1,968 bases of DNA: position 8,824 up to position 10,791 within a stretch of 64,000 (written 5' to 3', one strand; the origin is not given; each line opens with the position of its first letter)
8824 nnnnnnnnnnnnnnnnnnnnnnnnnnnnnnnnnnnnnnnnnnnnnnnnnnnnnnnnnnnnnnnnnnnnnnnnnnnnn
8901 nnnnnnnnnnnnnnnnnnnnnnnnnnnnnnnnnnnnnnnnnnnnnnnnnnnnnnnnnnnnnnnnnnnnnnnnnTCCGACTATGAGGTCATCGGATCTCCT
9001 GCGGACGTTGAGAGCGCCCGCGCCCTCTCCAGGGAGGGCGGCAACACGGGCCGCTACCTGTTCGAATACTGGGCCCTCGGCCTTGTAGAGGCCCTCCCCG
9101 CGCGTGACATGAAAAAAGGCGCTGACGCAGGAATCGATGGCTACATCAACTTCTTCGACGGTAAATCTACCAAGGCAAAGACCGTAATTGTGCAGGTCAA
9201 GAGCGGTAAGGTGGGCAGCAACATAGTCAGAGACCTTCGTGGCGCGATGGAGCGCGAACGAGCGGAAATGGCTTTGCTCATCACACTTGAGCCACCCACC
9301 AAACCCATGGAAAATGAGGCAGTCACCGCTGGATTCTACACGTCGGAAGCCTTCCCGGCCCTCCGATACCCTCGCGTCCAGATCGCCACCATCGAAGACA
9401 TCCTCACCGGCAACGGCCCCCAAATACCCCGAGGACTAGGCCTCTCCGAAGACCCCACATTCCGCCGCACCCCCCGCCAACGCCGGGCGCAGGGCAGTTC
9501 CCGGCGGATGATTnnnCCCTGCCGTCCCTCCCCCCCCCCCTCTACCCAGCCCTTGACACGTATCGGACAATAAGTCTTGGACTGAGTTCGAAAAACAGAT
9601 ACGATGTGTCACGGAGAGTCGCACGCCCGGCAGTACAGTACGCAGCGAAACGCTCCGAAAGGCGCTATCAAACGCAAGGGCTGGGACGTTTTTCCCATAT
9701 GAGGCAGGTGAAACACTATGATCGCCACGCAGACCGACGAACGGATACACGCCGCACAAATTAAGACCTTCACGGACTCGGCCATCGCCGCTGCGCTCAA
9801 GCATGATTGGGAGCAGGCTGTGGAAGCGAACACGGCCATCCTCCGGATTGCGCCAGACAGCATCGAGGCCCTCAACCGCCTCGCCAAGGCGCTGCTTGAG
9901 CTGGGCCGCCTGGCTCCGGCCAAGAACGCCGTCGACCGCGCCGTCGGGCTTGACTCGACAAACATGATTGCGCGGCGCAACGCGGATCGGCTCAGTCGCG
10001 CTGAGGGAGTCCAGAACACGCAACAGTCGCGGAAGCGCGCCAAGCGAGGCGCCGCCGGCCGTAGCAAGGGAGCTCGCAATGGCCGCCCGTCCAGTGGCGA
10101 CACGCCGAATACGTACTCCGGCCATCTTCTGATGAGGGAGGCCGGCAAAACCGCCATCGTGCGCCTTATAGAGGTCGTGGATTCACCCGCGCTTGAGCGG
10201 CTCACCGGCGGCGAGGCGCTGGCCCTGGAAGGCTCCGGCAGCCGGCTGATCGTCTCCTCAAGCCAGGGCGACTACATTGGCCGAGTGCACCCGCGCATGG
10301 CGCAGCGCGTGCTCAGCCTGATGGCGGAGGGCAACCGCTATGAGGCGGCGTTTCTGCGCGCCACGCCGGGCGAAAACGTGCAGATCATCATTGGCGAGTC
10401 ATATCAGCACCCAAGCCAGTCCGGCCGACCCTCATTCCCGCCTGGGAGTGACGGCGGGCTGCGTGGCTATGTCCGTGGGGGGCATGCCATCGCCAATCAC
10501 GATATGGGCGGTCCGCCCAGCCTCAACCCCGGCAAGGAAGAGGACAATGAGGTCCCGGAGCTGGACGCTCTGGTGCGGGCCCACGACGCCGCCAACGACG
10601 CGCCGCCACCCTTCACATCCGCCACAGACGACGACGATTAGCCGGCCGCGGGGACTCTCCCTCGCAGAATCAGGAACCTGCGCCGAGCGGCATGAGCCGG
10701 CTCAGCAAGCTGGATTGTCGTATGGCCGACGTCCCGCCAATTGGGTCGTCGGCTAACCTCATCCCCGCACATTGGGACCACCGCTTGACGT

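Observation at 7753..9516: Single polypeptide combining a beta-class DNA methyltransferase with a C-terminal Mrr-type PD-(D/E)xK nuclease domain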

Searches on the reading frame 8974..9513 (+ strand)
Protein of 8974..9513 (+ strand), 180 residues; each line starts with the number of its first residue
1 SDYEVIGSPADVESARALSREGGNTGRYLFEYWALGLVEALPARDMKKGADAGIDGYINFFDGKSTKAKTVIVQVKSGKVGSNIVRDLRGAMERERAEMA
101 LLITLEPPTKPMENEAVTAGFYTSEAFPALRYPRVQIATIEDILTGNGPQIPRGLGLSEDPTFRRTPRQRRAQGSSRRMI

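Call 21: search_protein_representatives(protein=window:8974-9513:+)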
Query: 180 residues. Proteins with E-value up to 0.001 (for the whole library): 2408; up to 1e-10: 1072; up to 1e-30: 63. The best 150 are listed.
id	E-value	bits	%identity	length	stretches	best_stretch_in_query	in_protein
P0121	4.3e-89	313.1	80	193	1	1-179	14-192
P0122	7.9e-52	191.8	58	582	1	1-171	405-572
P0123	1.8e-48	180.9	58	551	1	1-176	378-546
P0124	9.7e-48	178.5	53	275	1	1-178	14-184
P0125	8.2e-47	175.5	62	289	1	1-133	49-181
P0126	6.0e-45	169.5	60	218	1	2-135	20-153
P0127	1.2e-41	158.7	57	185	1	26-174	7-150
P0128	5.1e-41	156.7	51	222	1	2-179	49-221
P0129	8.6e-40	152.7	52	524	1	2-170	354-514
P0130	8.7e-39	149.4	50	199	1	1-164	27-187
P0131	1.8e-38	148.4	48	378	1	2-174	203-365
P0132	3.7e-38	147.4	49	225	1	13-176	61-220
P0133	4.8e-38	147.0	53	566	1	3-171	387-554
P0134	2.3e-37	144.8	52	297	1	3-172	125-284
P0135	3.1e-37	144.4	52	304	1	3-171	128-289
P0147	4.0e-34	134.2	47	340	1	1-171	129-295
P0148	5.1e-34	133.9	48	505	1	3-175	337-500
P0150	6.7e-34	133.5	45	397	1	2-177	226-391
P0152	1.7e-33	132.2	51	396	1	1-173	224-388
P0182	3.2e-31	124.8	51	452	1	2-168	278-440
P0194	4.0e-30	121.2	49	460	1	2-169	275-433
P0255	1.0e-26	110.1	45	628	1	9-163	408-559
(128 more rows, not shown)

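Call 22: search_protein_families(library=pfam, proteins=[P0134, P0135, P0147, P0150, P0152, P0131, P0182, P0194, P0148, P0255], max_evalue=0.001)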
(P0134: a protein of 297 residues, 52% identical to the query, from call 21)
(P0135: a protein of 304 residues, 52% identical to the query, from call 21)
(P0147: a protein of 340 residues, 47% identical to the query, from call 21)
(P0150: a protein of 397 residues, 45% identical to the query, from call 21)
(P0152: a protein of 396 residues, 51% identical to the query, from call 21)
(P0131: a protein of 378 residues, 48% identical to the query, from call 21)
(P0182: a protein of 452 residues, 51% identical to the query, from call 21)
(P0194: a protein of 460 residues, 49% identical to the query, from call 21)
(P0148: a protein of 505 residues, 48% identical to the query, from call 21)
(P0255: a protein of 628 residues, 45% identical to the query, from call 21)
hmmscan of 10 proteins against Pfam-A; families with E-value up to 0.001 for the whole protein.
P0134 (297 aa): 3 families
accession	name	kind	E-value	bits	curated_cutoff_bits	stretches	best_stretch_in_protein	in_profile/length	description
PF04471.18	Mrr_cat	-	3e-09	37.5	21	1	162-233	27-97/115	Restriction endonuclease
PF22722.2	NA-iREase1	-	4.7e-08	33.4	27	1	157-260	13-105/106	NACHT-associated inactive Restriction Endonuclease 1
PF01555.25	N6_N4_Mtase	-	5.2e-08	33.5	26.7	1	1-122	3-72/221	DNA methylase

P0135 (304 aa): 5 families
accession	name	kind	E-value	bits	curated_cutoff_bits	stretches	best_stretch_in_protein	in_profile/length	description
PF01555.25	N6_N4_Mtase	-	9.9e-25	88.2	26.7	1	1-113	102-217/221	DNA methylase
PF22722.2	NA-iREase1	-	4.3e-10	40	27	1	169-266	20-105/106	NACHT-associated inactive Restriction Endonuclease 1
PF04471.18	Mrr_cat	-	2.5e-08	34.4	21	1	150-238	8-98/115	Restriction endonuclease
PF13847.12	Methyltransf_31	-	2e-05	24.7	27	1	76-129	2-59/145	Methyltransferase domain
PF05724.17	TPMT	-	0.00076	19.6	26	0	46-114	5-74/218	Thiopurine S-methyltransferase (TPMT)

P0147 (340 aa): 3 families
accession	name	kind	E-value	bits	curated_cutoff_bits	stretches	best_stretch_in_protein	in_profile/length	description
PF01555.25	N6_N4_Mtase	-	4.4e-22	79.6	26.7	1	47-108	147-211/221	DNA methylase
PF04471.18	Mrr_cat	-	1.7e-08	35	21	1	146-243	1-101/115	Restriction endonuclease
PF22722.2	NA-iREase1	-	1.3e-07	32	27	1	169-267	18-105/106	NACHT-associated inactive Restriction Endonuclease 1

P0150 (397 aa): 3 families
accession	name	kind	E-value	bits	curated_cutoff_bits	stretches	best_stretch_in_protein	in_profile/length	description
PF01555.25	N6_N4_Mtase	-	1.5e-24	87.6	26.7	1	92-209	109-217/221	DNA methylase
PF22722.2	NA-iREase1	-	3.2e-09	37.2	27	1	266-339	19-91/106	NACHT-associated inactive Restriction Endonuclease 1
PF04471.18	Mrr_cat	-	1e-08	35.7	21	1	245-338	4-99/115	Restriction endonuclease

P0152 (396 aa): 3 families
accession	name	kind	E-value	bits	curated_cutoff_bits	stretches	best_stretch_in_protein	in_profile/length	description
PF01555.25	N6_N4_Mtase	-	3e-38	132.4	26.7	1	4-212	23-220/221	DNA methylase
PF22722.2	NA-iREase1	-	1.3e-10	41.6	27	1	264-337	17-89/106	NACHT-associated inactive Restriction Endonuclease 1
PF04471.18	Mrr_cat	-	1.5e-09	38.4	21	1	246-338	6-99/115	Restriction endonuclease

P0131 (378 aa): 3 families
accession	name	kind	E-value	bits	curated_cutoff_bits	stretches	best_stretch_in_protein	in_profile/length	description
PF01555.25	N6_N4_Mtase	-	4.2e-21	76.3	26.7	1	127-186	155-217/221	DNA methylase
PF22722.2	NA-iREase1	-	2.7e-10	40.6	27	1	241-340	17-105/106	NACHT-associated inactive Restriction Endonuclease 1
PF04471.18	Mrr_cat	-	7e-09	36.3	21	1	223-315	5-99/115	Restriction endonuclease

P0182 (452 aa): 2 families
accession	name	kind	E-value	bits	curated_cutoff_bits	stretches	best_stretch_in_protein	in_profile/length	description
PF04471.18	Mrr_cat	-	8.8e-08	32.7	21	1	298-393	5-99/115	Restriction endonuclease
PF22722.2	NA-iREase1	-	2.6e-06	27.8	27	1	318-417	19-105/106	NACHT-associated inactive Restriction Endonuclease 1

P0194 (460 aa): 3 families
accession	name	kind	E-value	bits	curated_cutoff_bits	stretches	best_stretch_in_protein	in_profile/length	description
PF01555.25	N6_N4_Mtase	-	1.2e-37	130.5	26.7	1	3-255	33-214/221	DNA methylase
PF22722.2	NA-iREase1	-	9.7e-07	29.2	27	1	297-409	3-104/106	NACHT-associated inactive Restriction Endonuclease 1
PF04471.18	Mrr_cat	-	1.9e-06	28.4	21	1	297-387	7-99/115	Restriction endonuclease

P0148 (505 aa): 5 families
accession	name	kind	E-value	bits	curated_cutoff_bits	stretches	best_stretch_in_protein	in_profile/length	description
PF01555.25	N6_N4_Mtase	-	2e-45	155.9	26.7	1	27-321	1-216/221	DNA methylase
PF22722.2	NA-iREase1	-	1.4e-08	35.1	27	1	376-471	19-105/106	NACHT-associated inactive Restriction Endonuclease 1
PF04471.18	Mrr_cat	-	6.7e-07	29.9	21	1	376-444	28-97/115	Restriction endonuclease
PF02086.21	MethyltransfD12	-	1.2e-06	28.9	22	0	275-345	8-75/253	D12 class N6 adenine-specific DNA methyltransferase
PF13847.12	Methyltransf_31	-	2e-05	24.8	27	1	285-331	2-51/145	Methyltransferase domain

P0255 (628 aa): 3 families
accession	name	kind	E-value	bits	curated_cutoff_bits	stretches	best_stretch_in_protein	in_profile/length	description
PF01555.25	N6_N4_Mtase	-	2.7e-35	122.8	26.7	1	53-384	1-212/221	DNA methylase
PF22722.2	NA-iREase1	-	1.6e-07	31.7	27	1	430-513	7-87/106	NACHT-associated inactive Restriction Endonuclease 1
PF04471.18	Mrr_cat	-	1.6e-06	28.7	21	1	428-510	9-93/115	Restriction endonuclease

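Call 48: predict_structure(alignment_id=A2)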
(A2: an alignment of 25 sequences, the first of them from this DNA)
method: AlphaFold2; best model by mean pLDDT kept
length: 180 residues; sequences in the alignment: 25
mean_pLDDT: 82.7   pTM: 0.77
mean pLDDT of the five models: 82.7, 81.3, 80.9, 80.1, 79.1
residues with pLDDT >= 90: 105; 70-90: 34; 50-70: 20; < 50: 21
segments of 3 or more residues with pLDDT < 50: 47-50, 156-158, 160-162, 164-167, 169-171
pLDDT, mean of each block of 10 residues (from residue 1): 65 92 84 93 64 86 88 94 96 96 97 98 92 97 93 57 47 50
secondary structure, 60 per line:
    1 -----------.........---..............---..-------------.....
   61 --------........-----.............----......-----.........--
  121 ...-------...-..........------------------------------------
elements in order: H12-20 H24-37 E56-60 E69-76 H82-94 E99-104 H110-118 E121-123 E131-133 E135-139 H140-144

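Call 54: fold_search(model_id=the predicted structure, library=pdb)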
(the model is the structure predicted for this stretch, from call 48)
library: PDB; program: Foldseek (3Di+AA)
matches with E <= 10: 857; with E <= 0.001: 4
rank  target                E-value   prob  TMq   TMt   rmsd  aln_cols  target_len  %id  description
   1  4f0p_A                4.0e-04  1.00  0.51  0.22   4.8       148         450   13  MspJI Restriction Endonuclease - P31 Form (released 2012-08-08)
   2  4f0q_D                7.0e-04  1.00  0.50  0.22   4.8       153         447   14  MspJI Restriction Endonuclease - P21 Form (released 2012-08-08)
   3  4f0p_C                8.4e-04  1.00  0.49  0.21   5.1       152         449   13  MspJI Restriction Endonuclease - P31 Form (released 2012-08-08)
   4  4f0p_B                9.5e-04  1.00  0.51  0.22   6.0       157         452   13  MspJI Restriction Endonuclease - P31 Form (released 2012-08-08)
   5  4oc8_A                2.2e-03  0.99  0.43  0.23   8.5       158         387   17  DNA modification-dependent restriction endonuclease AspBHI (released 2014-03-19)
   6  8yfq_E                7.2e-03  1.00  0.30  0.26   3.8        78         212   15  Cryo EM structure of Komagataella phaffii RNAPII-Rat1-Rai1 pre-termination complex (released 2024-09-25)
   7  1wtd_B                9.2e-03  0.89  0.34  0.25  10.4       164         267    9  Crystal structure of type II restrcition endonuclease, EcoO109I DNA-free form (released 2004-12-14)
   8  1bam                  1.1e-02  0.98  0.29  0.26   3.9        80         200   14  STRUCTURE OF RESTRICTION ENDONUCLEASE BAMHI PHASED AT 1.95 ANGSTROMS RESOLUTION BY MAD ANALYSIS (released 1995-02-27)
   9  7edb_A                1.1e-02  0.96  0.41  0.24   7.4       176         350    8  EcoT38I restriction endonuclease complexed with DNA (released 2022-03-16)
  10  1esg_B                1.2e-02  0.98  0.31  0.27   4.4        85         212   14  RESTRICTION ENDONUCLEASE BAMHI BOUND TO A NON-SPECIFIC DNA. (released 2000-05-31)
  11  2bam_B                1.3e-02  0.82  0.34  0.29  11.2       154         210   16  RESTRICTION ENDONUCLEASE BAMHI COMPLEX WITH DNA AND CALCIUM IONS (PRE-REACTIVE COMPLEX). (released 1999-10-31)
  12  5xog_E                1.5e-02  1.00  0.30  0.26   3.8        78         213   15  RNA Polymerase II elongation complex bound with Spt5 KOW5 and Elf1 (released 2017-08-16)
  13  7e8r                  1.6e-02  0.84  0.34  0.21   8.1       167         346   10  EcoT38I restriction endonuclease (released 2022-03-02)
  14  2bam_A                1.6e-02  0.75  0.33  0.29  13.5       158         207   16  RESTRICTION ENDONUCLEASE BAMHI COMPLEX WITH DNA AND CALCIUM IONS (PRE-REACTIVE COMPLEX). (released 1999-10-31)
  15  3bam_A                2.1e-02  0.93  0.21  0.19   3.2        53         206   19  RESTRICTION ENDONUCLEASE BAMHI COMPLEX WITH DNA AND MANGANESE IONS (POST-REACTIVE COMPLEX) (released 1999-01-13)
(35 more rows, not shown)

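Call 57: search_protein_families(library=padloc, proteins=[window:8974-9513:+], max_evalue=1)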
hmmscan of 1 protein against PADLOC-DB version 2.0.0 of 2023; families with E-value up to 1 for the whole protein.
seq(180 aa): 3 families
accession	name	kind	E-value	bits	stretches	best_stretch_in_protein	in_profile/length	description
PDLC04815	PDC-S02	-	3.2e-08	31.3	1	47-118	229-301/346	-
PDLC02398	Aga_REase-PNTD1-PNTD2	-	4e-05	20.8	1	48-79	34-64/429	Class I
PDLC04796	PDC-S02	-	0.0082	13.1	1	30-120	248-341/390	-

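Call 58: search_protein_families(library=phrogs, proteins=[window:8974-9513:+], max_evalue=0.01)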
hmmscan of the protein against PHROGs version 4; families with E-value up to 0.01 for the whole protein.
seq(180 aa): 0 families

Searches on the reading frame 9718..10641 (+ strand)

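Call 3: search_protein_families(library=pfam, proteins=[window:9718-10641:+], max_evalue=0.1)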
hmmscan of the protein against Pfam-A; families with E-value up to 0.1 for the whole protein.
window:9718-10641:+ (307 aa): 8 families
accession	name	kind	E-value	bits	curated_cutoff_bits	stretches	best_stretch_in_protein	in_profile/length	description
PF14559.12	TPR_19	-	6.7e-06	26.8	25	1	29-76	5-52/68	Tetratricopeptide repeat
PF07719.23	TPR_2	-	0.0018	18.7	27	1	50-81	2-33/34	Tetratricopeptide repeat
PF00515.34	TPR_1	-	0.0022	18.2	27.8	0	50-82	2-34/34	Tetratricopeptide repeat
PF13371.12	TPR_9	-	0.0038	17.7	35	1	26-89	6-69/73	Tetratricopeptide repeat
PF13181.12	TPR_8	-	0.0065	17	25.7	1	50-81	2-33/34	Tetratricopeptide repeat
PF25064.1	ARM_TT21_5th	-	0.012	16.4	27.8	1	28-76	14-62/117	TT21 fifth ARM repeats domain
PF13431.12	TPR_17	-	0.025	15.3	24.4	1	41-65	5-29/34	Tetratricopeptide repeat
PF13424.12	TPR_12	-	0.031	14.9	30.1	1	22-76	10-72/77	Tetratricopeptide repeat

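Call 4: search_protein_families(library=ncbifam, proteins=[window:9718-10641:+], max_evalue=0.1)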
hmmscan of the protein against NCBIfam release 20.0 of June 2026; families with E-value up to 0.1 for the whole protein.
window:9718-10641:+ (307 aa): 7 families
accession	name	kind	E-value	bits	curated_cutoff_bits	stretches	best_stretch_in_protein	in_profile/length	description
TIGR00990.1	3a0801s09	subfamily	0.0036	16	757.25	1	29-68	174-213/615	mitochondrial import receptor subunit TOM70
NF040959.1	MamA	equivalog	0.0043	16.5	200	1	13-83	103-173/204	magnetosome protein MamA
NF033920.0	C39_PA2778_fam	equivalog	0.013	14.9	150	1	27-78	202-253/255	PA2778 family cysteine peptidase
TIGR02917.1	PEP_TPR_lipo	equivalog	0.021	12.7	312.2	1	26-82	136-362/899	XrtA/PEP-CTERM system TPR-repeat protein PrsT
NF040561.1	PrimPol_Msp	equivalog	0.026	13.1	200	1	22-109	32-119/515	CRISPR-associated primase-polymerase type A1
NF052415.1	T3SS_chap_SctY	equivalog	0.063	13.8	70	0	38-80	29-71/106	type III secretion apparatus assembly chaperone SctY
TIGR02552.1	LcrH_SycD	equivalog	0.095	12.4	104.8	0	24-82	61-119/136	SycD/LcrH family type III secretion system chaperone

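Call 5: search_protein_families(library=padloc, proteins=[window:9718-10641:+], max_evalue=0.1)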
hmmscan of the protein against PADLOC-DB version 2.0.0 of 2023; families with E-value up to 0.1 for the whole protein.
window:9718-10641:+ (307 aa): 0 families
